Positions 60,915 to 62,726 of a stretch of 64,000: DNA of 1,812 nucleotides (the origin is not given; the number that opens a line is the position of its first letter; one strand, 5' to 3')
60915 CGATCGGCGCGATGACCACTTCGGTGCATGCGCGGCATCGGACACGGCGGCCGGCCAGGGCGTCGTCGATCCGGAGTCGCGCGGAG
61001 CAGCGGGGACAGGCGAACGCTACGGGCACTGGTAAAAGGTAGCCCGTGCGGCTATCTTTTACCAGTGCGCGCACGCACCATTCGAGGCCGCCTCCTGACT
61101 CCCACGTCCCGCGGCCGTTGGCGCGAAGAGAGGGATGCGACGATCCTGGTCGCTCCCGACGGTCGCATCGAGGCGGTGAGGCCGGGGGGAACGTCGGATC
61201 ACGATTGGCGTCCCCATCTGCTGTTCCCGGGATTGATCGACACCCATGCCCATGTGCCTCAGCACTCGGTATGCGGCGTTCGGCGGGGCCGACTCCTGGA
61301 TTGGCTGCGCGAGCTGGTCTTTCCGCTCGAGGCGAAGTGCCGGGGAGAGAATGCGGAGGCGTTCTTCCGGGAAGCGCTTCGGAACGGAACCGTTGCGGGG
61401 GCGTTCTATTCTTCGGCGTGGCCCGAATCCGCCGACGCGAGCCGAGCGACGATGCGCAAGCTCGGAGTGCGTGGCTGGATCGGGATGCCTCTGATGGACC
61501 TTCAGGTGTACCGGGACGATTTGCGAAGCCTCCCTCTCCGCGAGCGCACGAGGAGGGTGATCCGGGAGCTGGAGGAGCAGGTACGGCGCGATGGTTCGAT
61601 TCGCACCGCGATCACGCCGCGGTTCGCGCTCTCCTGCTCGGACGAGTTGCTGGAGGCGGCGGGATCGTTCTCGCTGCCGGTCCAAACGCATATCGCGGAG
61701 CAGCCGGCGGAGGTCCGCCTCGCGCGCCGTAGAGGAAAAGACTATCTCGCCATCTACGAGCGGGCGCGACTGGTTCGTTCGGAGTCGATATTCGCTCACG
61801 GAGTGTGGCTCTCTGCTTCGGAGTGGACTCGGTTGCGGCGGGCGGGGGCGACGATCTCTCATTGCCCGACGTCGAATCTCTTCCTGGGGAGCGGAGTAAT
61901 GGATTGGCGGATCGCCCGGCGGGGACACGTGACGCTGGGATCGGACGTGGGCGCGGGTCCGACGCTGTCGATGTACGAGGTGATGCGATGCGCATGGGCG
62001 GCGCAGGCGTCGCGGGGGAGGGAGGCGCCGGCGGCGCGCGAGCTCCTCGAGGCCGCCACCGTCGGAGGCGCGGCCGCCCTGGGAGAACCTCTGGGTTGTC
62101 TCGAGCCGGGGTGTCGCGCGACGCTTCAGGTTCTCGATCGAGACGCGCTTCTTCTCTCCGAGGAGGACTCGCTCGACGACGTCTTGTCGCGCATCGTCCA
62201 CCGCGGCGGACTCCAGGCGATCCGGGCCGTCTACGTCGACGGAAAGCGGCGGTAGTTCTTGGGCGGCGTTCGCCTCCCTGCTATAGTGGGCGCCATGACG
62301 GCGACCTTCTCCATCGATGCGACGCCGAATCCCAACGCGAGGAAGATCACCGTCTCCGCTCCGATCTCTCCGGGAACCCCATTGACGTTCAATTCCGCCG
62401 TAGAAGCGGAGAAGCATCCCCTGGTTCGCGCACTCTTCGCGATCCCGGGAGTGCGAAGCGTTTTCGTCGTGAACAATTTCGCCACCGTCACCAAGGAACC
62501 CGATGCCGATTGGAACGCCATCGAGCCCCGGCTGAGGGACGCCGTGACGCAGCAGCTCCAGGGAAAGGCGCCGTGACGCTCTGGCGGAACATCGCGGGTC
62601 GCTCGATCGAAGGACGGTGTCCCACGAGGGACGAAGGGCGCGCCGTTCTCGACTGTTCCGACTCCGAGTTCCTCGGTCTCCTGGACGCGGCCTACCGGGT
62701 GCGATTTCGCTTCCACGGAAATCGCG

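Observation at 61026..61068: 43-bp palindrome spanning the divergent start-codon region of the zinc-ribbon membrane protein gene and the guanine-deaminase-like gene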

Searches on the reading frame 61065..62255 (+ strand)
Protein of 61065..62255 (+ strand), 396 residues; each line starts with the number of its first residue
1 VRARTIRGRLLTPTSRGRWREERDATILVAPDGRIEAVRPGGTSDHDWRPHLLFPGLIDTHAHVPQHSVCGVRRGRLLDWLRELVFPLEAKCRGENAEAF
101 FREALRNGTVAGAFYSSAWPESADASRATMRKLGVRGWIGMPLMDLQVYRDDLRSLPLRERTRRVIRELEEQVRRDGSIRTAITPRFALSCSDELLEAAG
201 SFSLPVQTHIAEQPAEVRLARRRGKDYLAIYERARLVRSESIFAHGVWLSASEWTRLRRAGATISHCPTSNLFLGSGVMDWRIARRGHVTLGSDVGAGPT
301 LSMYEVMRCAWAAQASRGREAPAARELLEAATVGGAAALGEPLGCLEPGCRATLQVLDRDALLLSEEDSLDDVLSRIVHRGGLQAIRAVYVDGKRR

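Call 8: search_protein_families(library=pfam, proteins=[window:61065-62255:+], max_evalue=0.01)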
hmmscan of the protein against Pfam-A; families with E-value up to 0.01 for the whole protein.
window:61065-62255:+ (396 aa): 2 families
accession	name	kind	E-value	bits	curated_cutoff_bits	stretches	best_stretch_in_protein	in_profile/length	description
PF01979.26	Amidohydro_1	-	4.2e-39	135.2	25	1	53-394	2-343/345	Amidohydrolase family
PF07969.17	Amidohydro_3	-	3.4e-10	40.4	29.7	1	194-394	266-469/472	Amidohydrolase family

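Call 9: search_protein_families(library=ncbifam, proteins=[window:61065-62255:+], max_evalue=0.01)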
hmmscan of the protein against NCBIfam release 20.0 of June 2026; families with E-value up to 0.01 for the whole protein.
window:61065-62255:+ (396 aa): 25 families
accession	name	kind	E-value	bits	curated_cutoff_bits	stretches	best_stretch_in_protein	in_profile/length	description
TIGR02967.1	guan_deamin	equivalog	3.8e-73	246.8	375.4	1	46-393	36-401/401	guanine deaminase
NF006679.0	PRK09228.1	subfamily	1.1e-72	245.2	351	1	38-395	53-428/433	guanine deaminase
NF005557.0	PRK07228.1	equivalog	7e-48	163.4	522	1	32-394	28-410/445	5'-deoxyadenosine deaminase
NF004701.0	PRK06038.1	equivalog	1e-31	110.1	609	1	47-394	49-399/432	N-ethylammeline chlorohydrolase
NF006252.0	PRK08393.1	equivalog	2.3e-31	109.3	617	1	49-394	48-396/424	N-ethylammeline chlorohydrolase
NF006549.0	PRK09045.1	equivalog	3.2e-31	108.4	540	1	46-395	58-413/444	TRZ/ATZ family hydrolase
NF006055.0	PRK08203.1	equivalog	1.1e-30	106.6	532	1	10-394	12-423/455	8-oxoguanine deaminase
NF005211.0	PRK06687.1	equivalog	1.1e-22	80.5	703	1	47-394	50-406/419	TRZ/ATZ family protein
TIGR02022.1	hutF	equivalog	2.2e-22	79.4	413.05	1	199-395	224-429/455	formimidoylglutamate deiminase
NF006684.0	PRK09229.1-5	equivalog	1.7e-21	76.5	525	1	161-395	183-429/456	formimidoylglutamate deiminase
NF004801.0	PRK06151.1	subfamily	4.1e-21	75.4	416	1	47-395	50-436/491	chlorohydrolase family protein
NF006681.0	PRK09229.1-2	equivalog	2.1e-20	72.9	362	1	168-395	189-423/451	formimidoylglutamate deiminase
NF006056.0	PRK08204.1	subfamily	6.8e-20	71.2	391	1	34-394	33-413/449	hypothetical protein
NF012037.0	PRK15493.1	equivalog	8.2e-20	71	779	1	50-395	54-407/435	bifunctional S-methyl-5'-thioadenosine deaminase/S-adenosylhomocysteine deaminase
NF009059.0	PRK12393.1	equivalog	1.1e-19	70.5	543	1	193-395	224-429/460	amidohydrolase family protein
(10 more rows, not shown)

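Call 12: find_homologous_proteins(query=window:61065-62255:+, max_evalue=1e-40)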
Query window:61065-62255:+ (396 aa): 631 proteins with E <= 1e-40 among 8000 candidates; the best 120 are listed.
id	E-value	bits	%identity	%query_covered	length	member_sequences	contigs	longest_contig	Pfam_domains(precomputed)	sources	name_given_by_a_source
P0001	2.5e-260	881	100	100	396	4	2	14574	PF07969.18,PF01979.27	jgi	-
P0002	2.5e-196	670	76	99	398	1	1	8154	PF07969.18,PF01979.27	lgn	-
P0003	9.9e-187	639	74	99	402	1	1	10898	PF07969.18,PF01979.27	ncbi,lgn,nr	ncbi:MAG: amidohydrolase family protein [Planctomycetes bacterium]|nr:amidohydrolase family protein 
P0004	3.3e-184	631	74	98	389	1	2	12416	PF07969.18,PF01979.27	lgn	-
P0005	4.6e-168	577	64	100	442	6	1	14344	PF07969.18,PF01979.27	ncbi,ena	-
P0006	2.2e-166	572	62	100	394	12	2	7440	PF07969.18,PF01979.27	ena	-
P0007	2.0e-121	424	73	67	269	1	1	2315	PF07969.18,PF01979.27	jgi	jgi:guanine deaminase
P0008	1.1e-101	359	50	98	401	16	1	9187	PF07969.18,PF01979.27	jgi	jgi:guanine deaminase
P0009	1.5e-101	358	50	99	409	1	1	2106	PF07969.18,PF01979.27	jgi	jgi:guanine deaminase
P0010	1.7e-101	358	49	99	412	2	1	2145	PF07969.18,PF01979.27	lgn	-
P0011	3.2e-100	354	48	99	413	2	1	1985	PF07969.18,PF01979.27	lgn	-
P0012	6.6e-100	353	50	98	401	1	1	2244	PF07969.18,PF01979.27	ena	-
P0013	1.1e-99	352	49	98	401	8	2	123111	PF07969.18,PF01979.27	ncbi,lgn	-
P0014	1.1e-99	352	50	98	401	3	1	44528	PF07969.18,PF01979.27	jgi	jgi:guanine deaminase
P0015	1.5e-99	352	49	98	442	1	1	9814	PF07969.18,PF01979.27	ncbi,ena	-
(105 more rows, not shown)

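Call 13: find_encoding_contigs(protein=P0002, flank=4000, max_places=3)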
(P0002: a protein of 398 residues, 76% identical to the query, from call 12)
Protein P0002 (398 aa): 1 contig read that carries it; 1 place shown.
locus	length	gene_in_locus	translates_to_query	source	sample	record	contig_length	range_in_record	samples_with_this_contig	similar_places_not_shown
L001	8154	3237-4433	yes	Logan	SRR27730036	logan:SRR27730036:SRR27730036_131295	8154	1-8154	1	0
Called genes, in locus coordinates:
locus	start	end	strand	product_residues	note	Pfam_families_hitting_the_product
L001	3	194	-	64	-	?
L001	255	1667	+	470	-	PF00933:Glyco_hydro_3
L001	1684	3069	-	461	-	PF11453:DUF2950 (faint)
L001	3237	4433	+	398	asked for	PF01979:Amidohydro_1, PF07969:Amidohydro_3 (weak)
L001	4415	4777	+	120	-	PF08712:Nfu_N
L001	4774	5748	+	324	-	PF04055:Radical_SAM, PF06968:BATS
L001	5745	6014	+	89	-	-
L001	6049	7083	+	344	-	PF00072:Response_reg, PF13487:HD_5, PF01966:HD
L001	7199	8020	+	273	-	PF01261:AP_endonuc_2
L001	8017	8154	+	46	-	?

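Call 14: find_encoding_contigs(protein=P0003, flank=4000, max_places=3)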
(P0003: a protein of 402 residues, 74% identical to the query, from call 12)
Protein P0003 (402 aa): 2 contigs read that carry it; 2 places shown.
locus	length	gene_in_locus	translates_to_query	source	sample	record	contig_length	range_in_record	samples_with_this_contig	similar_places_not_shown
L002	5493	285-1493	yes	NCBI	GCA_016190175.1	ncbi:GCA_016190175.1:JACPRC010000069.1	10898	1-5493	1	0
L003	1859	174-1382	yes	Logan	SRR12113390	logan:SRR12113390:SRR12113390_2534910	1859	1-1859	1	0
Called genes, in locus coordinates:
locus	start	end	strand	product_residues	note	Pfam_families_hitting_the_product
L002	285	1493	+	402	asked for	PF01979:Amidohydro_1, PF07969:Amidohydro_3 (faint)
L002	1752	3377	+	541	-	PF01555:N6_N4_Mtase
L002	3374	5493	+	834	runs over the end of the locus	PF04851:ResIII, PF00270:DEAD (faint)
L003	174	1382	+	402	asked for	PF01979:Amidohydro_1, PF07969:Amidohydro_3 (faint)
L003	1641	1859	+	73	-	?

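Call 15: find_encoding_contigs(protein=P0004, flank=4000, max_places=3)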
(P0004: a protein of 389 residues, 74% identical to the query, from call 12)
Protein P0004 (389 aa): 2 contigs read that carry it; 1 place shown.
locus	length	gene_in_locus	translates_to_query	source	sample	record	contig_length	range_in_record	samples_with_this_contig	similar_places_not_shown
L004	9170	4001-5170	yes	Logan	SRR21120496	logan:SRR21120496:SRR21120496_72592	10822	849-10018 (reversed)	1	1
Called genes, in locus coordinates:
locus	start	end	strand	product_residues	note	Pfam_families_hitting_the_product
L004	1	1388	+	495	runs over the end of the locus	PF00933:Glyco_hydro_3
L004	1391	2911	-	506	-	-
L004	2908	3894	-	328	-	-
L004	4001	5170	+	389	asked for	PF01979:Amidohydro_1, PF07969:Amidohydro_3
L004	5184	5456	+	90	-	PF08712:Nfu_N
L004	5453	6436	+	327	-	PF04055:Radical_SAM, PF06968:BATS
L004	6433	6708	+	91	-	-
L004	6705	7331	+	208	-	PF01209:Ubie_methyltran, PF13489:Methyltransf_23, PF00398:RrnaAD (faint), PF02390:Methyltransf_4 (weak), PF13847:Methyltransf_31, PF08241:Methyltransf_11, PF08242:Methyltransf_12, PF13649:Methyltransf_25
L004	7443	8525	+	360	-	PF07690:MFS_1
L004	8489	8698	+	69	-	PF14086:DUF4266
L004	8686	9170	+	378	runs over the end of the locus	PF12094:DUF3570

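Call 16: find_encoding_contigs(protein=P0005, flank=4000, max_places=3)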
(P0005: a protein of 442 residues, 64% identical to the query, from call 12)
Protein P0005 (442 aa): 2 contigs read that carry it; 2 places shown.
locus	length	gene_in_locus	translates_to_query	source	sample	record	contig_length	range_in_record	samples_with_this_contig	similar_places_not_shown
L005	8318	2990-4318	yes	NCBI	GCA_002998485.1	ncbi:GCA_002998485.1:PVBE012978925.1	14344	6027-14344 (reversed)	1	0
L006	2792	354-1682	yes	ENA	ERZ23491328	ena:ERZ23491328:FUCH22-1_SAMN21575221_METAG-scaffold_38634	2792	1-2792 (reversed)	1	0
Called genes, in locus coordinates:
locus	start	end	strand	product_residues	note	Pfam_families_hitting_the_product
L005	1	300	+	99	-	?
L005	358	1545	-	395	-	PF00155:Aminotran_1_2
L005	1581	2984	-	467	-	-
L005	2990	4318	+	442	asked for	PF01979:Amidohydro_1, PF07969:Amidohydro_3 (faint)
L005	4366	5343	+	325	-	PF04055:Radical_SAM, PF06968:BATS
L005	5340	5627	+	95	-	-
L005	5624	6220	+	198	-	PF01209:Ubie_methyltran (weak), PF05175:MTS (weak), PF13489:Methyltransf_23, PF05219:DREV (weak), PF13847:Methyltransf_31, PF08241:Methyltransf_11, PF08242:Methyltransf_12, PF13649:Methyltransf_25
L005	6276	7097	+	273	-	PF01261:AP_endonuc_2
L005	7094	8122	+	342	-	PF08240:ADH_N, PF16912:Glu_dehyd_C, PF00107:ADH_zinc_N, PF13602:ADH_zinc_N_2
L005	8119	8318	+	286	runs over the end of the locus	PF00753:Lactamase_B, PF12706:Lactamase_B_2 (weak), PF23023:Anti-Pycsar_Apyc1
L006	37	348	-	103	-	-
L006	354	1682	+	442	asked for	PF01979:Amidohydro_1, PF07969:Amidohydro_3 (faint)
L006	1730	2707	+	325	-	PF04055:Radical_SAM, PF06968:BATS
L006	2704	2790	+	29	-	?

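Call 17: find_encoding_contigs(protein=P0006, flank=4000, max_places=3)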
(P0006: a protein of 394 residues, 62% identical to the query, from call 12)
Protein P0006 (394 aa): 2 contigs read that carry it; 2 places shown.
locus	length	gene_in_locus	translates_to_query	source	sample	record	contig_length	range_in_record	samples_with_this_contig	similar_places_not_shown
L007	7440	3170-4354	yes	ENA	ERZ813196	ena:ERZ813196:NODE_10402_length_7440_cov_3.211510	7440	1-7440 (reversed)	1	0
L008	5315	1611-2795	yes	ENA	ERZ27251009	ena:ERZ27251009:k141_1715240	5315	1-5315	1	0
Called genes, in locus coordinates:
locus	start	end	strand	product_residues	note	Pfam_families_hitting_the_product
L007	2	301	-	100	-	?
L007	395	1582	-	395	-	PF00155:Aminotran_1_2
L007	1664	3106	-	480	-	-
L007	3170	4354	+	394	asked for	PF07969:Amidohydro_3 (faint), PF01979:Amidohydro_1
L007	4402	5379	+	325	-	PF04055:Radical_SAM, PF06968:BATS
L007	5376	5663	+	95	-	-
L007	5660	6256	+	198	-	PF13489:Methyltransf_23, PF05175:MTS (weak), PF13847:Methyltransf_31, PF08241:Methyltransf_11, PF08242:Methyltransf_12, PF13649:Methyltransf_25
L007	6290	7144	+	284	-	PF01261:AP_endonuc_2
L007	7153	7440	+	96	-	?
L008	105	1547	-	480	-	-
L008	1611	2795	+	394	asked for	PF07969:Amidohydro_3 (faint), PF01979:Amidohydro_1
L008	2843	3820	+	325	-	PF04055:Radical_SAM, PF06968:BATS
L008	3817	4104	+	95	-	-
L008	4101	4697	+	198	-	PF13489:Methyltransf_23, PF05175:MTS (weak), PF13847:Methyltransf_31, PF08241:Methyltransf_11, PF08242:Methyltransf_12, PF13649:Methyltransf_25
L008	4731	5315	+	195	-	?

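Call 24: find_encoding_contigs(protein=P0001, flank=3000, max_places=6)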
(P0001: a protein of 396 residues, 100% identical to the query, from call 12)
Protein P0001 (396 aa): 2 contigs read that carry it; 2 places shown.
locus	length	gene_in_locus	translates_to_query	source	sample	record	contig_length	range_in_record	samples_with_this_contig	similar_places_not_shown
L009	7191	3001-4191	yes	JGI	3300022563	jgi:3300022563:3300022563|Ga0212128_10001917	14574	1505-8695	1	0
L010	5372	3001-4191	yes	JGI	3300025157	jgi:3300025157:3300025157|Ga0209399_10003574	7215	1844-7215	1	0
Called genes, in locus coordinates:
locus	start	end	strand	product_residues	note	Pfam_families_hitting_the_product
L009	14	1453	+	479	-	PF00933:Glyco_hydro_3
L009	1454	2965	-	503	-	PF11453:DUF2950 (weak)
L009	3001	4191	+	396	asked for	PF01979:Amidohydro_1, PF07969:Amidohydro_3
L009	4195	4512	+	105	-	PF08712:Nfu_N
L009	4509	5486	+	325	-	PF04055:Radical_SAM, PF06968:BATS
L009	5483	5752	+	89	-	-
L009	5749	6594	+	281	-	PF01261:AP_endonuc_2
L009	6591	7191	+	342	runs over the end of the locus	PF08240:ADH_N, PF16912:Glu_dehyd_C, PF00107:ADH_zinc_N, PF13602:ADH_zinc_N_2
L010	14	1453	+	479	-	PF00933:Glyco_hydro_3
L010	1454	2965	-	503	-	PF11453:DUF2950 (weak)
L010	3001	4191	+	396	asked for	PF01979:Amidohydro_1, PF07969:Amidohydro_3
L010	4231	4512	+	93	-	PF08712:Nfu_N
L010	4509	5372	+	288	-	?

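Call 28: search_protein_families(library=ncbifam, proteins=[L007:395-1582:-, L007:5660-6256:+, L007:6290-7144:+, L007:1664-3106:-], max_evalue=0.001)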
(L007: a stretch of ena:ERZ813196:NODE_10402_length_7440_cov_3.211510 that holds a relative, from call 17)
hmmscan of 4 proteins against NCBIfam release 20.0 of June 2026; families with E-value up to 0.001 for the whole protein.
L007:395-1582:- (395 aa): 16 families
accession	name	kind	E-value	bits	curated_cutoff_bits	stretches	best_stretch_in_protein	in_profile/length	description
TIGR01822.1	2am3keto_CoA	equivalog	1.9e-197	655.9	493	1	8-394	4-393/393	glycine C-acetyltransferase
NF005394.0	PRK06939.1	equivalog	3.1e-194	645.2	460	1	2-394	2-397/397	glycine C-acetyltransferase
TIGR01825.1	gly_Cac_T_rel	subfamily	6.7e-138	459.5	535.4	1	9-394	1-385/385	BioF/Kbl family PLP-dependent acyltransferase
TIGR00858.1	bioF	equivalog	3e-117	391.4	426.45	1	26-383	6-363/365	8-amino-7-oxononanoate synthase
NF047600.1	SerpalmtaseCFB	equivalog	1.6e-105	353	640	1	12-393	14-394/395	serine palmitoyltransferase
NF047599.1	SerpalmtaseBetaP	equivalog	4.4e-89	298.9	500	1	37-391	39-393/394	serine palmitoyltransferase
TIGR01821.1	5aminolev_synth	equivalog_domain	3.6e-87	292.9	338.55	1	39-392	43-398/402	5-aminolevulinate synthase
NF047603.1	SerpalmtaseAlphaP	equivalog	7e-71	239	670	1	39-394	44-399/399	serine palmitoyltransferase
NF005526.0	PRK07179.1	equivalog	1.4e-59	201.7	428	1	40-387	53-395/407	alpha-hydroxyketone-type quorum-sensing autoinducer synthase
NF005697.0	PRK07505.1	subfamily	6.9e-52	176.4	342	1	41-384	48-395/405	hypothetical protein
NF004608.1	PRK05937.1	equivalog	2.6e-35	121.9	399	1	41-323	2-293/366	8-amino-7-oxononanoate synthase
NF000586.1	PRK00011.1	subfamily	1.2e-10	40.7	335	1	109-345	86-327/404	serine hydroxymethyltransferase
TIGR03576.1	pyridox_MJ0158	hypoth_equivalog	5.4e-08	32.4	304.45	1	128-312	101-272/346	TIGR03576 family pyridoxal phosphate-dependent enzyme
TIGR01141.1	hisC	equivalog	1.6e-05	24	276.55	1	184-368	156-333/349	histidinol-phosphate transaminase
NF010094.0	PRK13580.1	equivalog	1.8e-05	23.6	735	1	160-360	211-410/496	glycine hydroxymethyltransferase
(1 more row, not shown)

L007:5660-6256:+ (198 aa): 37 families (the best 25 are shown)
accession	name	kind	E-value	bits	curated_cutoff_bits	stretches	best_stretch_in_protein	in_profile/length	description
NF043040.1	corrin_prot_MT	hypoth_equivalog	2.7e-15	56.4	180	1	5-147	8-152/216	corrinoid protein-associated methyltransferase CpaM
TIGR02072.1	BioC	equivalog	6.2e-11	42.6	184.95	1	42-144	34-134/244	malonyl-ACP O-methyltransferase BioC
NF045667.1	MTase_DVU1556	equivalog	3.3e-09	36.5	155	1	34-184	14-164/213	DVU_1556 family methyltransferase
TIGR02021.1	BchM-ChlM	equivalog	3.6e-09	36.4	158.9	1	40-134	52-147/218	magnesium protoporphyrin IX methyltransferase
TIGR01934.1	MenG_MenH_UbiE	subfamily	5.5e-08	32.4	158.35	1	12-149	5-148/223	ubiquinone/menaquinone biosynthesis methyltransferase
NF041537.1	ArsM_AhpD_UU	exception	6.1e-08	31.8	510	1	41-149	75-187/345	arsenite methyltransferase/AhpD domain selenoprotein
NF052510.1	methyltran_MpqE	exception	1.4e-07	31.2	335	1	33-142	37-151/234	methyl-plastoquinone biosynthesis methyltransferase MpqE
NF001244.0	PRK00216.1-5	equivalog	1.6e-07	30.8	216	1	6-147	8-158/236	bifunctional demethylmenaquinone methyltransferase/2-methoxy-6-polyprenyl-1,4-benzoquinol methylase UbiE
NF001241.0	PRK00216.1-2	equivalog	2e-07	30.9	327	1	6-144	11-149/231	demethylmenaquinone methyltransferase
NF007610.0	PRK10258.1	equivalog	3.4e-07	29.8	342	1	10-145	11-141/251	malonyl-ACP O-methyltransferase BioC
NF041536.1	ArsM_DUF2284_UU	exception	3.4e-07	28.9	575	1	41-150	75-188/459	arsenite methyltransferase/DUF2284 domain selenoprotein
TIGR01983.1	UbiG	equivalog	4.5e-07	29.4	102.95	1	39-142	46-151/228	bifunctional 2-polyprenyl-6-hydroxyphenol methylase/3-demethylubiquinol 3-O-methyltransferase UbiG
TIGR00536.1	hemK_fam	subfamily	2.6e-06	26.7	115.5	1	35-112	109-189/286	HemK family protein methyltransferase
NF041650.1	nod_mtase_NodS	equivalog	2.9e-06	27.1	300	1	30-143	26-140/190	nodulation methyltransferase NodS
TIGR03534.1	RF_mod_PrmC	equivalog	3e-06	26.9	199.1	1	34-112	80-163/253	peptide chain release factor N(5)-glutamine methyltransferase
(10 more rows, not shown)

L007:6290-7144:+ (284 aa): 6 families
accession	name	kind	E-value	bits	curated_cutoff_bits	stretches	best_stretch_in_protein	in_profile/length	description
NF002197.0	PRK01060.1-2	equivalog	6.6e-97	324.1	376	1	2-282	6-287/289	deoxyribonuclease IV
TIGR00587.1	nfo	subfamily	2.7e-92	309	129.65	1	7-280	2-277/279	deoxyribonuclease IV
NF002199.0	PRK01060.1-4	equivalog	1.2e-84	283.7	315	1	8-279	4-275/282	deoxyribonuclease IV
NF002196.0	PRK01060.1-1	equivalog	2.7e-59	200.9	333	1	8-274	4-269/297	deoxyribonuclease IV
NF002198.0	PRK01060.1-3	equivalog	1.5e-30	106.6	244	1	8-273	5-245/253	deoxyribonuclease IV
NF041277.1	coba_remo_CbiR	equivalog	0.00027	20.5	105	1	78-231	72-200/249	cobamide remodeling phosphodiesterase CbiR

L007:1664-3106:- (480 aa): 0 families

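Call 61: find_encoding_contigs(protein=P0007, flank=2500, max_places=2)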
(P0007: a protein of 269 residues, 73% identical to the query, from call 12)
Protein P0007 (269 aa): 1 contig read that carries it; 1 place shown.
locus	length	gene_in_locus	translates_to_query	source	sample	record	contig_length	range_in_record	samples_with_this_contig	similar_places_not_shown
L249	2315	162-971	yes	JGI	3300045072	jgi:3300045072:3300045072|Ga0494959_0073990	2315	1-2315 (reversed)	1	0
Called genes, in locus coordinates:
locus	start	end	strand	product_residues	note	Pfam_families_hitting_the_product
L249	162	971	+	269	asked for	PF01979:Amidohydro_1, PF07969:Amidohydro_3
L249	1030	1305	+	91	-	PF08712:Nfu_N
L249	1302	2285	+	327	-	PF04055:Radical_SAM, PF06968:BATS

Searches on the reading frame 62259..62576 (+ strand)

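Call 8: search_protein_families(library=pfam, proteins=[window:62259-62576:+], max_evalue=0.01)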
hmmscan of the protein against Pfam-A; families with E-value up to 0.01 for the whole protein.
window:62259-62576:+ (105 aa): 1 family
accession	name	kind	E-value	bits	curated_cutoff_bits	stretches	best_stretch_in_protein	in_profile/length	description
PF08712.16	Nfu_N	-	3.6e-23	81.9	27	1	19-101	3-86/88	Scaffold protein Nfu/NifU N terminal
